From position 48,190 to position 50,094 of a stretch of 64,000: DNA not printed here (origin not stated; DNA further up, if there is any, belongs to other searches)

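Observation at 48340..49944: Intronless aminergic GPCR with a very long ICL3, a uORF-containing leader and a 5'UTR intron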

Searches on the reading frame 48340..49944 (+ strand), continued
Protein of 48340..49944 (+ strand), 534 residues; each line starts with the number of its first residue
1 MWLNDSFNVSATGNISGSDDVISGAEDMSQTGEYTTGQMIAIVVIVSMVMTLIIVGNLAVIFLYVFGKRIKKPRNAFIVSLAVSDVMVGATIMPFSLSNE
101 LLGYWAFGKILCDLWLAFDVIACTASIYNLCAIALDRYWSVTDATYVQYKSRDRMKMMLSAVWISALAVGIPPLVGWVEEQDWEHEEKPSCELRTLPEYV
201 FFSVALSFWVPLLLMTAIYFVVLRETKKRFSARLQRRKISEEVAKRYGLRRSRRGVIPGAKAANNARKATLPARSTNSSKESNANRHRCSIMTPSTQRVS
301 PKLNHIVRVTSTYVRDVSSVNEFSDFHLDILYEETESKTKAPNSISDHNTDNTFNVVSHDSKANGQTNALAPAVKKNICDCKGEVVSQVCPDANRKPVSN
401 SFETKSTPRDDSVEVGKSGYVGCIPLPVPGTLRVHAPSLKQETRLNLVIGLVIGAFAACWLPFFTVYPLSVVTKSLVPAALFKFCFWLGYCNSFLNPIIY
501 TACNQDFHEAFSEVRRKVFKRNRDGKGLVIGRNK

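Call 71: find_homologous_proteins(query=P0016, max_evalue=1e-30)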
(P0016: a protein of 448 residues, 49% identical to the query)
Query P0016 (448 aa): 1012 proteins with E <= 1e-30 among 6985 candidates; the best 120 are listed.
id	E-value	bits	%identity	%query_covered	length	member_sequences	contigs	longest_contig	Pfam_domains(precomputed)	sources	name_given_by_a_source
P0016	0.0e+0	1018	100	100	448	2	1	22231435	PF10320.16,PF00001.27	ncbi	ncbi:putative G-protein coupled receptor No18 [Branchiostoma floridae x Branchiostoma japonicum]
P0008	5.9e-265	897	88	100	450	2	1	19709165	PF00001.27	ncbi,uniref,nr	ncbi:ADRA2A [Branchiostoma lanceolatum]|uniref:ADRA2A protein n=1 Tax=Branchiostoma lanceolatum TaxI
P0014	5.4e-252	854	87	99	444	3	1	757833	PF00001.27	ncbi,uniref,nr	ncbi:PREDICTED: probable G-protein coupled receptor No18 [Branchiostoma belcheri]|uniref:Probable G-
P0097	3.7e-86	308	36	97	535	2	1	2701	PF10320.16,PF10323.16,PF00001.27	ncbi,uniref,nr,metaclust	ncbi:alpha-2A adrenergic receptor-like [Limulus polyphemus]|uniref:Alpha-2A adrenergic receptor-like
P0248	5.7e-85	304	38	96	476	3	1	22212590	PF00001.27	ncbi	ncbi:alpha-2C adrenergic receptor-like [Branchiostoma floridae x Branchiostoma belcheri]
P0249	6.1e-85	304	38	97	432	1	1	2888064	PF10320.16,PF00001.27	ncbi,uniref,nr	ncbi:PREDICTED: alpha-2B adrenergic receptor-like [Branchiostoma belcheri]|uniref:Alpha-2B adrenergi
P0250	7.6e-85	304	46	46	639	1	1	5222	PF10323.16,PF00001.27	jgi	jgi:hypothetical protein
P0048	2.1e-84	302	42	50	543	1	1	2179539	PF10320.16,PF00001.27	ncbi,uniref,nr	ncbi:alpha-2 adrenergic receptor-like isoform X4 [Oppia nitens]|uniref:alpha-2 adrenergic receptor-l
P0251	7.7e-84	300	47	46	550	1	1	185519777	PF10328.16,PF00001.27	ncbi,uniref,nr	ncbi:alpha-2Db adrenergic receptor-like [Uloborus diversus]|uniref:alpha-2Db adrenergic receptor-lik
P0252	3.6e-83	298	42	55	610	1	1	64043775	PF10320.16,PF00001.27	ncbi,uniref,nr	ncbi:alpha-2C adrenergic receptor-like [Pollicipes pollicipes]|uniref:alpha-2C adrenergic receptor-l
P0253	5.2e-83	298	41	59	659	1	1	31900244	PF10320.16,PF10323.16,PF00001.27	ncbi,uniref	ncbi:alpha-2 adrenergic receptor-like [Tubulanus polymorphus]|uniref:alpha-2 adrenergic receptor-lik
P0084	7.0e-83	297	39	62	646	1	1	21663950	PF10323.16,PF00001.27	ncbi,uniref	ncbi:alpha-2C adrenergic receptor-like [Lineus longissimus]|uniref:alpha-2C adrenergic receptor-like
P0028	1.4e-82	296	47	43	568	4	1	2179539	PF10320.16,PF00001.27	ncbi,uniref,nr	ncbi:alpha-2 adrenergic receptor-like isoform X1 [Oppia nitens]|uniref:alpha-2 adrenergic receptor-l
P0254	8.4e-82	294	39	57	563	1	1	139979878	PF00001.27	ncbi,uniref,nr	ncbi:alpha-2Db adrenergic receptor [Chrysoperla carnea]|uniref:alpha-2Db adrenergic receptor n=1 Tax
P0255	4.7e-81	291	35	97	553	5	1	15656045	PF00001.27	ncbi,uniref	ncbi:alpha-2 adrenergic receptor isoform X1 [Cydia splendana]|uniref:alpha-2 adrenergic receptor iso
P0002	8.3e-80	287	36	98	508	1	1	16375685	PF00001.27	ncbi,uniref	ncbi:alpha-2A adrenergic receptor-like [Branchiostoma lanceolatum]|uniref:alpha-2A adrenergic recept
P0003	1.1e-74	270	33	98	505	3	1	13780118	PF00001.27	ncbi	ncbi:alpha-2 adrenergic receptor-like [Branchiostoma floridae x Branchiostoma belcheri]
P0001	2.3e-74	269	32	100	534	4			PF00001.27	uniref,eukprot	uniref:G-protein coupled receptors family 1 profile domain-containing protein n=1 Tax=Branchiostoma 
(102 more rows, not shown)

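Call 75: find_encoding_contigs(protein=P0008, flank=500, max_places=1)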
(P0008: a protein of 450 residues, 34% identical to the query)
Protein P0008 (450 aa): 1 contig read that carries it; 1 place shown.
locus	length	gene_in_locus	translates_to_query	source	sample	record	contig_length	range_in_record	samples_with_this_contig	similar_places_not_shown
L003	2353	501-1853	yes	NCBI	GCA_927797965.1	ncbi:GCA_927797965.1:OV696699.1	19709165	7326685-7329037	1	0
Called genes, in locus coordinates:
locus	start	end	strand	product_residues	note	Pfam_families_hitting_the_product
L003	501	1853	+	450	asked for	PF00001:7tm_1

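Call 76: find_encoding_contigs(protein=P0248, flank=500, max_places=1)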
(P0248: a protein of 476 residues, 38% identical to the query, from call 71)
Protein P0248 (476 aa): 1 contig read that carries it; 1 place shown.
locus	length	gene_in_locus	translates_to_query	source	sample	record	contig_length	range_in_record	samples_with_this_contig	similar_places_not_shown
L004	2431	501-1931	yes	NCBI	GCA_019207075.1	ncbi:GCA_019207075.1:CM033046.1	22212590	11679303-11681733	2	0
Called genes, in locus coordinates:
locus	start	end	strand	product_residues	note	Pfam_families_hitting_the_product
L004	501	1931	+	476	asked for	PF00001:7tm_1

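Call 77: find_encoding_contigs(protein=P0249, flank=500, max_places=1)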
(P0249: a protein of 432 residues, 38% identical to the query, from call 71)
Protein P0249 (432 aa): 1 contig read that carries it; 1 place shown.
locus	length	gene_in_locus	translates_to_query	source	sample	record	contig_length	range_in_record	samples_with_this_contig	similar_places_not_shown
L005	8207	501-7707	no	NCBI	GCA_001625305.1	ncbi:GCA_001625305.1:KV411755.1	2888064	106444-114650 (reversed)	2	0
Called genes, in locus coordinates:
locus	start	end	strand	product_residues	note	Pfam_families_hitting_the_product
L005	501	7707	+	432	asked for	PF10320:7TM_GPCR_Srsx (weak), PF00001:7tm_1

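Call 78: find_encoding_contigs(protein=P0114, flank=500, max_places=1)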
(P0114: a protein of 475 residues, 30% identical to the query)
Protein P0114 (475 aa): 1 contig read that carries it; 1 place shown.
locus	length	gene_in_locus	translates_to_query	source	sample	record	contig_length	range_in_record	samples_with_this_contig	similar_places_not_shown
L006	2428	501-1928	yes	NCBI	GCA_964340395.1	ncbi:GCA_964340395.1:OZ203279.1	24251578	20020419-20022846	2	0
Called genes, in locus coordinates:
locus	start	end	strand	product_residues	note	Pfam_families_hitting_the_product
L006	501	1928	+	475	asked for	PF10320:7TM_GPCR_Srsx (weak), PF00001:7tm_1, PF10323:7TM_GPCR_Srv (faint)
